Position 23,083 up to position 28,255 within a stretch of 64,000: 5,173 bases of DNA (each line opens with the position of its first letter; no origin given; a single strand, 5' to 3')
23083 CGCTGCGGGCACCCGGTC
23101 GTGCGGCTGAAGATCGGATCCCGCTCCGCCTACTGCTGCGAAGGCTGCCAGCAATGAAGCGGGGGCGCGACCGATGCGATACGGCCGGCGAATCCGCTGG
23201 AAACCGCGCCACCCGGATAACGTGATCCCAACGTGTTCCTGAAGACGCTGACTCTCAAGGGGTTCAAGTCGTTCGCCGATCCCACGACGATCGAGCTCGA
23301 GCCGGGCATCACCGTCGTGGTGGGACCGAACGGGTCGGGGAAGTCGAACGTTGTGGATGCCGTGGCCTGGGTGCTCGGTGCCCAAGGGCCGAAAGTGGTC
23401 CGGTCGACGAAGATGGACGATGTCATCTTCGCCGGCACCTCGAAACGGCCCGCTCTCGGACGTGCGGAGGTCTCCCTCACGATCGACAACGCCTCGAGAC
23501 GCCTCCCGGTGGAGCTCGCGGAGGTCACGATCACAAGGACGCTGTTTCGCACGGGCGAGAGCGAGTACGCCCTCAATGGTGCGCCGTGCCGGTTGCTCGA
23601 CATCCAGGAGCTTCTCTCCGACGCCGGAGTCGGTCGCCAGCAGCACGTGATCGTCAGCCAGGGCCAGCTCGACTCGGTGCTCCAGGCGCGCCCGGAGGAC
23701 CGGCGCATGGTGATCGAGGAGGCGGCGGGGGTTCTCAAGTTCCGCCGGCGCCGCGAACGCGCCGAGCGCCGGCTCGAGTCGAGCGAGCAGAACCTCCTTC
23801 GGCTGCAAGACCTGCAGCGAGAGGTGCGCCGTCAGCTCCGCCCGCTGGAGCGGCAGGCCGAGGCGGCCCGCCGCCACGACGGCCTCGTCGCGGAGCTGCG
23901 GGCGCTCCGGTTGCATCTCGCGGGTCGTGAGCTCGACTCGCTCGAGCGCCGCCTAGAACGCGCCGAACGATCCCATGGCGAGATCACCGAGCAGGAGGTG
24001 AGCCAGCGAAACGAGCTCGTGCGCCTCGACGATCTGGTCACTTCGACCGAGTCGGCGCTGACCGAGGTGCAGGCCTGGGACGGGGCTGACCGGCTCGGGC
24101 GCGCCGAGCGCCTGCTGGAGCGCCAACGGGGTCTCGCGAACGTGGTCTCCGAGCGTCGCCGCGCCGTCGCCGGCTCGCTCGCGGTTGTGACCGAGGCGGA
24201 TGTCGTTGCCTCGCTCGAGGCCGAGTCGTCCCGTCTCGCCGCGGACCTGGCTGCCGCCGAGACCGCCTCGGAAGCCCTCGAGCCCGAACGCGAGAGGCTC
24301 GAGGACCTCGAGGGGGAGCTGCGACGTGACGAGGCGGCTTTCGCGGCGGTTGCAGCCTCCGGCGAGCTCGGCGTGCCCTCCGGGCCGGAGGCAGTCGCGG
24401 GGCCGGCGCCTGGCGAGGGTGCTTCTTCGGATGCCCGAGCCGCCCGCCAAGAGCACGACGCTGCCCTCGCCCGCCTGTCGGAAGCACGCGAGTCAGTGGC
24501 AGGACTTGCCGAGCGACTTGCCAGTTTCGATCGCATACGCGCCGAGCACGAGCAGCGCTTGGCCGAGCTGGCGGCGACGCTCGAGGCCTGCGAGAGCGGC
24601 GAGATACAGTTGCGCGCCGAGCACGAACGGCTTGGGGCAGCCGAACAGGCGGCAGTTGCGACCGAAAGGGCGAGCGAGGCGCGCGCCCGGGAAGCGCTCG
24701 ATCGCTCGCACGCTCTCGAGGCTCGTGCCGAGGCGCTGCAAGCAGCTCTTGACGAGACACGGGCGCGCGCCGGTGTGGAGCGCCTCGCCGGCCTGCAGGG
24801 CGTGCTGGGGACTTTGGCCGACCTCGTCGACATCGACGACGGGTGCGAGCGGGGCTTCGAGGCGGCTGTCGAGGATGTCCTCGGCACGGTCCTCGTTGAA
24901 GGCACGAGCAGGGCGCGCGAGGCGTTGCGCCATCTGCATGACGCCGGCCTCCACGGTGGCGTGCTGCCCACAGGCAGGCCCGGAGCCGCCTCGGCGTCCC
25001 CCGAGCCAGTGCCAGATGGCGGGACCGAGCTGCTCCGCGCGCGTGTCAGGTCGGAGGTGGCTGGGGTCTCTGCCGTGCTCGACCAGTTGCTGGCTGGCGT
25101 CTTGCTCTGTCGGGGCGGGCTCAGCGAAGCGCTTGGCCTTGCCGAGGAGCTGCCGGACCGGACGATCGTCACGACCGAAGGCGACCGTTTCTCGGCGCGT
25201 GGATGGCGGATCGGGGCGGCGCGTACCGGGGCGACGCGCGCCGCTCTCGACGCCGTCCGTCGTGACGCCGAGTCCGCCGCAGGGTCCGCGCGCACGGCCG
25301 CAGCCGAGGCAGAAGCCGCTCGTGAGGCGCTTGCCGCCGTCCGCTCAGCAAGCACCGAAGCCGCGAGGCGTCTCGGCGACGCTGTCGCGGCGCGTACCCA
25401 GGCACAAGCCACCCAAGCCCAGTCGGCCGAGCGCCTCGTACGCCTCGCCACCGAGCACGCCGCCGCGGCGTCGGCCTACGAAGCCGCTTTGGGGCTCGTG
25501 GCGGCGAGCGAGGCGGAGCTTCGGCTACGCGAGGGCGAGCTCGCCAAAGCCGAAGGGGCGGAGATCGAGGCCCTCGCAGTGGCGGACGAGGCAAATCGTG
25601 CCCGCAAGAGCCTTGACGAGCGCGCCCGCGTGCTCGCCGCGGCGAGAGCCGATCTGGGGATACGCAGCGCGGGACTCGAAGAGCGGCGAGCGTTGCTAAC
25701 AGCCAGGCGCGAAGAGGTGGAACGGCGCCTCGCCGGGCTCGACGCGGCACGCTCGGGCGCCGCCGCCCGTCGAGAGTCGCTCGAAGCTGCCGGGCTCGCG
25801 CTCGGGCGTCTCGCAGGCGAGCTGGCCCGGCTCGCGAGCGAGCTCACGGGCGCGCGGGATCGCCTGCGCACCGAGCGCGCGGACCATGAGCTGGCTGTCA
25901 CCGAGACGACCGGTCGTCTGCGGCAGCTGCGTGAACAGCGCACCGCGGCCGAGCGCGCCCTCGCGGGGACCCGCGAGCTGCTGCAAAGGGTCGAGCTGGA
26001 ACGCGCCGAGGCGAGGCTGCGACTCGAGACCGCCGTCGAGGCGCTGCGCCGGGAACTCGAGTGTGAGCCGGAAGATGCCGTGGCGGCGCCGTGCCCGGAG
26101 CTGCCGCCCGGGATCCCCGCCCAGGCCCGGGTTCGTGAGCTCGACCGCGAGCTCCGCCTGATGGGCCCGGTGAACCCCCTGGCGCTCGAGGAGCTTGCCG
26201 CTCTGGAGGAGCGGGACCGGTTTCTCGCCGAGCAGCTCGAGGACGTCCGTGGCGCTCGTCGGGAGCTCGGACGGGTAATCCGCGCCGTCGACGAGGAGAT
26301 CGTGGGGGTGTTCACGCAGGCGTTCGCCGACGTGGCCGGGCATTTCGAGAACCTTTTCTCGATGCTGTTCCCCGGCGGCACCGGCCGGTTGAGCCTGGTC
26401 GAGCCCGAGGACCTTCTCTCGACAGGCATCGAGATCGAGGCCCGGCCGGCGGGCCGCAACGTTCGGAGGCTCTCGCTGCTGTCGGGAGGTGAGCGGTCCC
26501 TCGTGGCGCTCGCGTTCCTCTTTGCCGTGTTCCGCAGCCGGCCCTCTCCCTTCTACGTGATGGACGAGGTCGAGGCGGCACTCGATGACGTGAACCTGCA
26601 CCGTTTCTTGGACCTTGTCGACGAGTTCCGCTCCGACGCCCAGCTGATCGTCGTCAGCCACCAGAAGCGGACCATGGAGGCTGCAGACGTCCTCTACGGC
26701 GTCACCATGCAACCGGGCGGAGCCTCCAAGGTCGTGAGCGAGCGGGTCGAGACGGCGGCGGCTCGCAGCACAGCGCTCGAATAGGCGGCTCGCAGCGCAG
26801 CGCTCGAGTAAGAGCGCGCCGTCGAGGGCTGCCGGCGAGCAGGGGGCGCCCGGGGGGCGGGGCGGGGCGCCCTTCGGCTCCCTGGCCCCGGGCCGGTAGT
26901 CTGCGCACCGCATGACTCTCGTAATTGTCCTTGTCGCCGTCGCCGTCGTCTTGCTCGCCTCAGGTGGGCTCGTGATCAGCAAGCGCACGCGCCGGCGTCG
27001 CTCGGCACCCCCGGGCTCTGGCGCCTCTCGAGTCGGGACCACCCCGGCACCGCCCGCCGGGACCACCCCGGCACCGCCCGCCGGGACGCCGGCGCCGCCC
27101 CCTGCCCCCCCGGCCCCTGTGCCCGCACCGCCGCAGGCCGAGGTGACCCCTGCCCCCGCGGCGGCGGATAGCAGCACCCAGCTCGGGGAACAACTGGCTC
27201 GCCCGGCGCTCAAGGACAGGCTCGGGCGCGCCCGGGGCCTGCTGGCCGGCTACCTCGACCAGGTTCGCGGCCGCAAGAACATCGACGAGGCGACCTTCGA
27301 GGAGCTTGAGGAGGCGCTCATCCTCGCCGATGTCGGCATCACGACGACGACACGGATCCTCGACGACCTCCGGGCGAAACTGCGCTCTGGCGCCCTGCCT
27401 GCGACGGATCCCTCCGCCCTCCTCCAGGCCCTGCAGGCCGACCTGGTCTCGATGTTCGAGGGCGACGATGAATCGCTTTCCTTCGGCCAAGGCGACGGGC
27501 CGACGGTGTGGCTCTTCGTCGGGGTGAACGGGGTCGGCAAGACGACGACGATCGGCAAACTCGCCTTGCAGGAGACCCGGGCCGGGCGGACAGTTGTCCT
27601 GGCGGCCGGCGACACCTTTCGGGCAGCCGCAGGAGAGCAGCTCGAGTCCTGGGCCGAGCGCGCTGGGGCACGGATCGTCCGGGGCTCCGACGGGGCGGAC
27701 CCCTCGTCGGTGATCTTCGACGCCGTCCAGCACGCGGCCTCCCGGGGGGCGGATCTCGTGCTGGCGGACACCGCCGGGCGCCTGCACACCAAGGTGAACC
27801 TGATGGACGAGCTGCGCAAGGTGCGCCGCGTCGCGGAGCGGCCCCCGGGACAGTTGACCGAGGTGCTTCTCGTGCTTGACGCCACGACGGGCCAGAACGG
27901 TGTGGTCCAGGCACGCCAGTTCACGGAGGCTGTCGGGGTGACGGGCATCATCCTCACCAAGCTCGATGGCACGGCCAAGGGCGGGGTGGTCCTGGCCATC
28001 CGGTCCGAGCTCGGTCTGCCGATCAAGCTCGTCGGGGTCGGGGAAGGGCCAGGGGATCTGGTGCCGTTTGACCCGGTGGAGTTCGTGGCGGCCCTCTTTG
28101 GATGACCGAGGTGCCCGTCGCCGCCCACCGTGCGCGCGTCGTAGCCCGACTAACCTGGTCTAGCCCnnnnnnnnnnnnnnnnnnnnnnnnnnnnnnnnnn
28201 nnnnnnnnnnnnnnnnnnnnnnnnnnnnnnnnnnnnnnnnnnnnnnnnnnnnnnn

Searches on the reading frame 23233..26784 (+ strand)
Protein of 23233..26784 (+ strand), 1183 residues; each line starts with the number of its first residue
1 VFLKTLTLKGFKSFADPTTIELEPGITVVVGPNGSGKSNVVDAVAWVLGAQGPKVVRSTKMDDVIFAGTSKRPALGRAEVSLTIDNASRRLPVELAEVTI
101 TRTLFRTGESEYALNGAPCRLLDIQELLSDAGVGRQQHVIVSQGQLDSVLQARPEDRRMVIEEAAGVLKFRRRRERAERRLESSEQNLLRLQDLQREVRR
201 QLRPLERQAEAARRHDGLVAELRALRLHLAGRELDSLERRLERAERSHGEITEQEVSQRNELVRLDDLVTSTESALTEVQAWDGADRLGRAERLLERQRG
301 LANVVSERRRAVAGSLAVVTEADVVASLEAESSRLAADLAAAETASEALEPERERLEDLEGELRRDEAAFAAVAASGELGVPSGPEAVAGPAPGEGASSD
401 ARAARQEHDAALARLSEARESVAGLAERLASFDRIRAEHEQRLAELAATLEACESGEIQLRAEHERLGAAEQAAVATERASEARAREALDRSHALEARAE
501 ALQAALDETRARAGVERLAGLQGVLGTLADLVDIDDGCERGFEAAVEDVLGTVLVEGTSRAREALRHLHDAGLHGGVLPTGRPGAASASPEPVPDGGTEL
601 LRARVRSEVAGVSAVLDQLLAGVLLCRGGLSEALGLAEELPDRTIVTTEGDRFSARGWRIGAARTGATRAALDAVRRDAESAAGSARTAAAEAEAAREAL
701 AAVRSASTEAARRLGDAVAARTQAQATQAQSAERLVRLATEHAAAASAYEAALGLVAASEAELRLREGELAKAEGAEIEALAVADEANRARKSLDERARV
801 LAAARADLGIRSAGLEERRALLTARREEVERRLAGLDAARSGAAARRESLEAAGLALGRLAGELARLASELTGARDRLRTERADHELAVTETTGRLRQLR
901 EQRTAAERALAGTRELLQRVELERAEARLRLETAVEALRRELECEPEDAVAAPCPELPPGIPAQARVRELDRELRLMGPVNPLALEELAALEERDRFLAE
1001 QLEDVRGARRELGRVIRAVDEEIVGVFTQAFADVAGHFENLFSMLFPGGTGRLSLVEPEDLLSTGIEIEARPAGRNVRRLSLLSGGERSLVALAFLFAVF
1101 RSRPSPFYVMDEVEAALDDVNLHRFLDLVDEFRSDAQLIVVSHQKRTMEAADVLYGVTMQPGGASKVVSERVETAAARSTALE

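Call 57: search_protein_families(library=pfam, proteins=[window:23233-26784:+], max_evalue=0.00001)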
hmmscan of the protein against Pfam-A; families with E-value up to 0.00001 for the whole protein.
window:23233-26784:+ (1183 aa): 6 families
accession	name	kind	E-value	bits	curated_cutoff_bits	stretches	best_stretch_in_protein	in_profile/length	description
PF02463.25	SMC_N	-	1.9e-68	230.6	40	1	2-1165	1-219/220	RecF/RecN/SMC N terminal domain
PF13476.12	AAA_23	-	1.4e-18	68.7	27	1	6-209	2-184/201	AAA domain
PF13304.12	AAA_21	-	2.1e-15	58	27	2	26-90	1-55/304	AAA domain, putative AbiEii toxin, Type IV TA system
PF06470.18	SMC_hinge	-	2.7e-11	44.3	22.5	1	522-627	2-107/116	SMC proteins Flexible Hinge Domain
PF13175.12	AAA_15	-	1e-09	39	32.1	1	1-50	1-49/374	AAA ATPase domain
PF13555.12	AAA_29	-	1.7e-06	28.1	27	1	8-51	6-49/61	P-loop containing region of AAA domain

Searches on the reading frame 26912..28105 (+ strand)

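Call 57: search_protein_families(library=pfam, proteins=[window:26912-28105:+], max_evalue=0.00001)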
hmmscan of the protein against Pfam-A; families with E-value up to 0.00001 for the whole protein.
window:26912-28105:+ (397 aa): 2 families
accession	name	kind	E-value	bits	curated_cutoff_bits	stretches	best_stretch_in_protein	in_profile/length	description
PF00448.28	SRP54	-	6.2e-72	241.8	22.7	1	197-396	1-195/196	SRP54-type protein, GTPase domain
PF02881.24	SRP54_N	-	9.9e-13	48.6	22.4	1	111-175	5-72/75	SRP54-type protein, helical bundle domain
